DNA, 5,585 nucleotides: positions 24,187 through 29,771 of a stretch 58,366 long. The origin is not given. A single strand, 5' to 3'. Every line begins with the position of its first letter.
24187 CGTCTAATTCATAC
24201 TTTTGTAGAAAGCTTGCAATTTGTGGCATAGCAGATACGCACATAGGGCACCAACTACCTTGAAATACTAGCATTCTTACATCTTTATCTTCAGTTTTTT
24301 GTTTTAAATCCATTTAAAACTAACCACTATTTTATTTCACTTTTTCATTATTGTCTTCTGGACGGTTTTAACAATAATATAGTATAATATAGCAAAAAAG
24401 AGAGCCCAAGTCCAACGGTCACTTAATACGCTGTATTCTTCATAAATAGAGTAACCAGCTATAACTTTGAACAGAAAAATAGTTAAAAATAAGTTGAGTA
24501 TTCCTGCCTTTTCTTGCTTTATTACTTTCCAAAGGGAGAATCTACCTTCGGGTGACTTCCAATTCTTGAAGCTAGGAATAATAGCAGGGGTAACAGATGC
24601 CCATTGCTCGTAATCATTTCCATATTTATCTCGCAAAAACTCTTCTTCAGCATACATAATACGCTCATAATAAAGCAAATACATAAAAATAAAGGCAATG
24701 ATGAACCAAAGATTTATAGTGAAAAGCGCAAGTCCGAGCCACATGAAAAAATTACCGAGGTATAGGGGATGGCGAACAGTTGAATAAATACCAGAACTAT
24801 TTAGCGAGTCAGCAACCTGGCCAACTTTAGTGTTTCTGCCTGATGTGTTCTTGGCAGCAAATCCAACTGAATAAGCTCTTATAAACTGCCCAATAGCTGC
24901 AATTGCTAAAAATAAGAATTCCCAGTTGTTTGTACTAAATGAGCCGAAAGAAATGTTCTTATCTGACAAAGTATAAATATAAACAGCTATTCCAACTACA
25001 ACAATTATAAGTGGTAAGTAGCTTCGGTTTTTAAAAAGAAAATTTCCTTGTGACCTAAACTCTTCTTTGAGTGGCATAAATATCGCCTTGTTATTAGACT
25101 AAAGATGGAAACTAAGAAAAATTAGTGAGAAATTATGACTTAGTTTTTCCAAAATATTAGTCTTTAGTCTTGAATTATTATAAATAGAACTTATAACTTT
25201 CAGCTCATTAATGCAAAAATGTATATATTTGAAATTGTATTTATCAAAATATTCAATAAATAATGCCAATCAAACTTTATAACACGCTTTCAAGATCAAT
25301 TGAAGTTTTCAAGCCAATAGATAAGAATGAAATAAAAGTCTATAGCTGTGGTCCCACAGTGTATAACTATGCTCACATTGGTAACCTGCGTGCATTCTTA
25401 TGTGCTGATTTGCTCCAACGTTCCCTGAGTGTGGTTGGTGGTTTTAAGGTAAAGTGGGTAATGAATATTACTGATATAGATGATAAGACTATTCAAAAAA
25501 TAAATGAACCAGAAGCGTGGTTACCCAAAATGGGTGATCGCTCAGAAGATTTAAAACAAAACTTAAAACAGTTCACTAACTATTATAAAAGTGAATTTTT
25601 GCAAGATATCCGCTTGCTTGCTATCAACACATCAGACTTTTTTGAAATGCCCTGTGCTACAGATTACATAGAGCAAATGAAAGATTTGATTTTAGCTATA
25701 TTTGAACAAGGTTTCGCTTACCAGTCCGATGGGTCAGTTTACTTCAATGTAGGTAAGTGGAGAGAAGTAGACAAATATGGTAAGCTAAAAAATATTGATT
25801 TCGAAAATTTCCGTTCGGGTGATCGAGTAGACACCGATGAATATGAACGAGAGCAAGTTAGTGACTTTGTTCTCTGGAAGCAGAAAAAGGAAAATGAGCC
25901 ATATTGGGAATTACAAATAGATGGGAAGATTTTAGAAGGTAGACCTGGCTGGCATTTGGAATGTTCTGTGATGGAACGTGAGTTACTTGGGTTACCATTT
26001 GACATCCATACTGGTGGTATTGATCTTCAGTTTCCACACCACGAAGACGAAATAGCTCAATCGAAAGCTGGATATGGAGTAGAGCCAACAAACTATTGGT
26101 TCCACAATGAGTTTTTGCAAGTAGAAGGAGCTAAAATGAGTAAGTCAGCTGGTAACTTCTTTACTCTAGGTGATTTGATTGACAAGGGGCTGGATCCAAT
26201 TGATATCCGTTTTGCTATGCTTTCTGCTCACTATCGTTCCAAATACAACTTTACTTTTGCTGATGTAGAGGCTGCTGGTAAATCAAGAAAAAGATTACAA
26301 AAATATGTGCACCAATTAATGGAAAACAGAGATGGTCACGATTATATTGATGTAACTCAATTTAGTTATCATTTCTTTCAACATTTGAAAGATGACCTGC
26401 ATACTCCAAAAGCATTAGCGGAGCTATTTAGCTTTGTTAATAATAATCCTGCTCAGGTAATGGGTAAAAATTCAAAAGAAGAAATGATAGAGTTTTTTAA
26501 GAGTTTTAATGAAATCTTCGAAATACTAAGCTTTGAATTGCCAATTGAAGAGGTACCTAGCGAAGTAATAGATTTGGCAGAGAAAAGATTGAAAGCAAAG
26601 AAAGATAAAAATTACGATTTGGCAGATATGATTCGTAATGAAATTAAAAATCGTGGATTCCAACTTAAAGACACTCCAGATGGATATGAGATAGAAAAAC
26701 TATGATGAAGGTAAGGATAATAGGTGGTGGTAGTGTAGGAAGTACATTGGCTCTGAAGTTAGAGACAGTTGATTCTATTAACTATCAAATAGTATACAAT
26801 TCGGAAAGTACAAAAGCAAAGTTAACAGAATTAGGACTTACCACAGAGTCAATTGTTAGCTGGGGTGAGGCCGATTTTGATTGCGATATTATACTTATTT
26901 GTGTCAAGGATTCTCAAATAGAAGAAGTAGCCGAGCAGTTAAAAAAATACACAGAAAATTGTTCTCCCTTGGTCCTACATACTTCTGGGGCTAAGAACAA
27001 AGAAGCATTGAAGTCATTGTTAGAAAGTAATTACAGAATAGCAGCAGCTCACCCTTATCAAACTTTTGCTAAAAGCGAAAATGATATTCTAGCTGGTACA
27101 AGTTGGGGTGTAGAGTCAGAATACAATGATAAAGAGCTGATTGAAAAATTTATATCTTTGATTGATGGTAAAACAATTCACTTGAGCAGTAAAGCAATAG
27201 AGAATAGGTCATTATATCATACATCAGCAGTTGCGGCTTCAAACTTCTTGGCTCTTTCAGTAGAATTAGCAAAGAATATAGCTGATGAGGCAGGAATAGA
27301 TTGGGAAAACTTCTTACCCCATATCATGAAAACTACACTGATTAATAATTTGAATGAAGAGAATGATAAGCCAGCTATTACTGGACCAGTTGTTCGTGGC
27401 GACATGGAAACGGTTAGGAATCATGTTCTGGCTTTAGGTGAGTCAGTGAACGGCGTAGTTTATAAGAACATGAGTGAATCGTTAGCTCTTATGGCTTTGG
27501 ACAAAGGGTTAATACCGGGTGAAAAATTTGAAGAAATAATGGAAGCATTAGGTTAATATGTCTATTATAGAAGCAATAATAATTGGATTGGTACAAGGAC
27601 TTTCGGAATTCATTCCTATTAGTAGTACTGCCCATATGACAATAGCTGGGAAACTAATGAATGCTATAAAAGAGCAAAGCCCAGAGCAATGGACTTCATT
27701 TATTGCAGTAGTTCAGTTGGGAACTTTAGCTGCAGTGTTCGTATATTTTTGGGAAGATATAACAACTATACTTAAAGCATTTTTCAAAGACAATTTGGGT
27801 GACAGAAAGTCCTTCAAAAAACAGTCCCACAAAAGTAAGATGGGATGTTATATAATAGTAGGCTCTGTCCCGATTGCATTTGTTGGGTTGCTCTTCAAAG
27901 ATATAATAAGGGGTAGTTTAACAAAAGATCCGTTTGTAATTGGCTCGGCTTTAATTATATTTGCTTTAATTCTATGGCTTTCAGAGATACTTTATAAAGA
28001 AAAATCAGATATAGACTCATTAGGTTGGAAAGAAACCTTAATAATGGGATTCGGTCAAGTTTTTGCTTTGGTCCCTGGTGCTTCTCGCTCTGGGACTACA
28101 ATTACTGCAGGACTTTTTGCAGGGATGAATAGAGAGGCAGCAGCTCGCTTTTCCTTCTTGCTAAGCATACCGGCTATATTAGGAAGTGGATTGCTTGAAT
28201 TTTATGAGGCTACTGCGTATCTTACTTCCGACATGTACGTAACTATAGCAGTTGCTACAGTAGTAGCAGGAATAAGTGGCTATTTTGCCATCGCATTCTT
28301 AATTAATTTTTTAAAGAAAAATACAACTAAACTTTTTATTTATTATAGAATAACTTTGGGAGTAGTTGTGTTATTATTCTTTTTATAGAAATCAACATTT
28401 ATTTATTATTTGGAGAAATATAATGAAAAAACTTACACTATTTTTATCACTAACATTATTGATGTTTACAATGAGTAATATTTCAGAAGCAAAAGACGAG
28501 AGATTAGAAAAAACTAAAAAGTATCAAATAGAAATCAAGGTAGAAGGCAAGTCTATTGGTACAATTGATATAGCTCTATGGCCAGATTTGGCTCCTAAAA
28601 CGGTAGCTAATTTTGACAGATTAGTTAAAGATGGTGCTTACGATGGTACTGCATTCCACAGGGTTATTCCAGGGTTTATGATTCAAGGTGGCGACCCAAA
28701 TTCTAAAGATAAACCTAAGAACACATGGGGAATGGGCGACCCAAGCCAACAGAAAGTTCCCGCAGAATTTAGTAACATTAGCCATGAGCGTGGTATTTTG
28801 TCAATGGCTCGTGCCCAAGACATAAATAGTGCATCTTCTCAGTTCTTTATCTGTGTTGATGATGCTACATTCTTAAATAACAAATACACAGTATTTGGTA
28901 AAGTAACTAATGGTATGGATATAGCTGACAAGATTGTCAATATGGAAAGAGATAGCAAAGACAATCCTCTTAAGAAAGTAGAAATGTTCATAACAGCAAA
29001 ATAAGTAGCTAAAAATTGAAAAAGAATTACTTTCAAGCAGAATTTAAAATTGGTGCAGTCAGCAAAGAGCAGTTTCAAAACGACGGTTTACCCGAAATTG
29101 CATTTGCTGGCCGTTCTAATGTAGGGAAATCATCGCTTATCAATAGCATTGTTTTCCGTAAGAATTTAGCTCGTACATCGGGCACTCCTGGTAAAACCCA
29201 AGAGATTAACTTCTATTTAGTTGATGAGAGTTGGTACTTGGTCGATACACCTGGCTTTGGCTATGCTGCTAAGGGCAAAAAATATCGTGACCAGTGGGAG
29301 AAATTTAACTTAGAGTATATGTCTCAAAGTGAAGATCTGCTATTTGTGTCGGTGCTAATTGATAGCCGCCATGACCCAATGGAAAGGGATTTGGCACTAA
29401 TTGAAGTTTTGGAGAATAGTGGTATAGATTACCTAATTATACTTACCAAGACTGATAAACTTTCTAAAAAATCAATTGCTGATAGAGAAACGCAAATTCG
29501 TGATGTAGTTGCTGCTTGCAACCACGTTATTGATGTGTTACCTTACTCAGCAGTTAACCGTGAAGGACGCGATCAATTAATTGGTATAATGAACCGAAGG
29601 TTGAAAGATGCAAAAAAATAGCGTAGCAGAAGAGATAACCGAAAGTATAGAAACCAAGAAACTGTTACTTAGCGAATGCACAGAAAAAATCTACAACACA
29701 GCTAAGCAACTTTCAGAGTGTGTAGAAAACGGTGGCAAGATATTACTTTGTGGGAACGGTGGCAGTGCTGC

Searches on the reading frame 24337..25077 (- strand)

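Call 50: search_protein_families(library=pfam, proteins=[window:24337-25077:-], max_evalue=0.00001)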
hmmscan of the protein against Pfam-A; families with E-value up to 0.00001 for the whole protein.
window:24337-25077:- (246 aa): 3 families
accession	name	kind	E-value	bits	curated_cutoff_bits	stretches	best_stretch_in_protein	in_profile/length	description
PF04191.18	PEMT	-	1.7e-11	45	25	1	64-154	14-104/105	Phospholipid methyltransferase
PF06966.17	DUF1295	-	7.1e-09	35.9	20.4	1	24-160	97-232/235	Protein of unknown function (DUF1295)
PF04140.19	ICMT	-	4.3e-07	30.7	24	1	62-147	7-92/95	Isoprenylcysteine carboxyl methyltransferase (ICMT) family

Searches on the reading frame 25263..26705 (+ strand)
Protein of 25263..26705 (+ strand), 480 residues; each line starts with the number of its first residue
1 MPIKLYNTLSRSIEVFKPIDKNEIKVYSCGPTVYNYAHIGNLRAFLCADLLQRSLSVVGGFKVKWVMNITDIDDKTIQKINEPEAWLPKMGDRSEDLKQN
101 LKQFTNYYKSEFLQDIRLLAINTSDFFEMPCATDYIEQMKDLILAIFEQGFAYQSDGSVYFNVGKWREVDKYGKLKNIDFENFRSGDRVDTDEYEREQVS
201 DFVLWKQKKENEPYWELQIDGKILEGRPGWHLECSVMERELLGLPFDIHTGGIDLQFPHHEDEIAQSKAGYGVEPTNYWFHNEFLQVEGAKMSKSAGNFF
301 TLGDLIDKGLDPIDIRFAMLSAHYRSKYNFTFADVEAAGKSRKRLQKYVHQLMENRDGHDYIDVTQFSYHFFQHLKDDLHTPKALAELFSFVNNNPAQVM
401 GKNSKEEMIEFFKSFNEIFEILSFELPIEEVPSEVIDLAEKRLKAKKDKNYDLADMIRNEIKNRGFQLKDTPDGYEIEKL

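Call 50: search_protein_families(library=pfam, proteins=[window:25263-26705:+], max_evalue=0.00001)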
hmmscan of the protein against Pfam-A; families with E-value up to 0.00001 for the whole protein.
window:25263-26705:+ (480 aa): 2 families
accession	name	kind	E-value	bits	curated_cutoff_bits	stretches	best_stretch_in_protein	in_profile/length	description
PF01406.26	tRNA-synt_1e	-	2e-91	306.9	27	1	16-338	2-299/301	tRNA synthetases class I (C) catalytic domain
PF01921.24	tRNA-synt_1f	-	6.2e-07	29.1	27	0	282-349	272-339/360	tRNA synthetases class I (K)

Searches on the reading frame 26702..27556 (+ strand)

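Call 50: search_protein_families(library=pfam, proteins=[window:26702-27556:+], max_evalue=0.00001)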
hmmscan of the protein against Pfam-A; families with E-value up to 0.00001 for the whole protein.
window:26702-27556:+ (284 aa): 4 families
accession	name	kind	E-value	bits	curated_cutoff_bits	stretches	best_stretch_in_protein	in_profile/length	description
PF10728.14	DUF2520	-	4.9e-22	78.4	25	1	135-260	3-124/125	Domain of unknown function (DUF2520)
PF02558.23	ApbA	-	2e-09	37.7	22.2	1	6-121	3-126/150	Ketopantoate reductase PanE/ApbA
PF10727.15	Rossmann-like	-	1.3e-07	31.9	23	1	2-109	15-122/131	Rossmann-like domain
PF03807.23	F420_oxidored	-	3.6e-07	31.1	21.6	1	3-82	1-81/94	NADP oxidoreductase coenzyme F420-dependent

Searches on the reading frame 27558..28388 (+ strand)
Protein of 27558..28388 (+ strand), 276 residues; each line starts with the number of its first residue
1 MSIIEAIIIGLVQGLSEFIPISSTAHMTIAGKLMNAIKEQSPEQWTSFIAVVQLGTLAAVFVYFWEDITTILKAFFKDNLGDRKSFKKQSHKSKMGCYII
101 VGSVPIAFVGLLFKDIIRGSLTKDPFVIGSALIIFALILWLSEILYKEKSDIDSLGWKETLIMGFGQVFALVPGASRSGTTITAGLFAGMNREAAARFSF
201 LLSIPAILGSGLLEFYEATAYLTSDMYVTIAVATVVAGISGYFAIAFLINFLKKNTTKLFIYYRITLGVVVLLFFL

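Call 50: search_protein_families(library=pfam, proteins=[window:27558-28388:+], max_evalue=0.00001)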
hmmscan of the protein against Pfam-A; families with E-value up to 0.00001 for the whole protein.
window:27558-28388:+ (276 aa): 1 family
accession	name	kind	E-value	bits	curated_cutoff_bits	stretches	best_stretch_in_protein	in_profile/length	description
PF02673.24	BacA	-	4.2e-82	276.1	33.4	1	6-270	1-257/257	Bacitracin resistance protein BacA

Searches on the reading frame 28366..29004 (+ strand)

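Call 50: search_protein_families(library=pfam, proteins=[window:28366-29004:+], max_evalue=0.00001)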
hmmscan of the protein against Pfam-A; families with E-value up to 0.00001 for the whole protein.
window:28366-29004:+ (212 aa): 1 family
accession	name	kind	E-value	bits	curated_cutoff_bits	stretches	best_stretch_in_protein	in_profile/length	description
PF00160.26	Pro_isomerase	-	2.7e-49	167.9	21.7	1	58-207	3-154/159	Cyclophilin type peptidyl-prolyl cis-trans isomerase/CLD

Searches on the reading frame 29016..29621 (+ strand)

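Call 50: search_protein_families(library=pfam, proteins=[window:29016-29621:+], max_evalue=0.00001)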
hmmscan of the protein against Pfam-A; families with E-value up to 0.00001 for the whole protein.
window:29016-29621:+ (201 aa): 4 families
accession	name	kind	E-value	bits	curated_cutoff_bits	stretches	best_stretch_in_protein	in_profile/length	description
PF01926.29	MMR_HSR1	-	5.9e-19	68.7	21.9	1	27-145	1-113/113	50S ribosome-binding GTPase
PF03193.22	RsgA_GTPase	-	3.3e-11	43.8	30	1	28-81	109-168/174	RsgA GTPase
PF02421.24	FeoB_N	-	3.9e-10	39.9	27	1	27-188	2-152/156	Ferrous iron transport protein B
PF00350.29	Dynamin_N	-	2.9e-06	27.9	27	0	28-56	1-29/168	Dynamin family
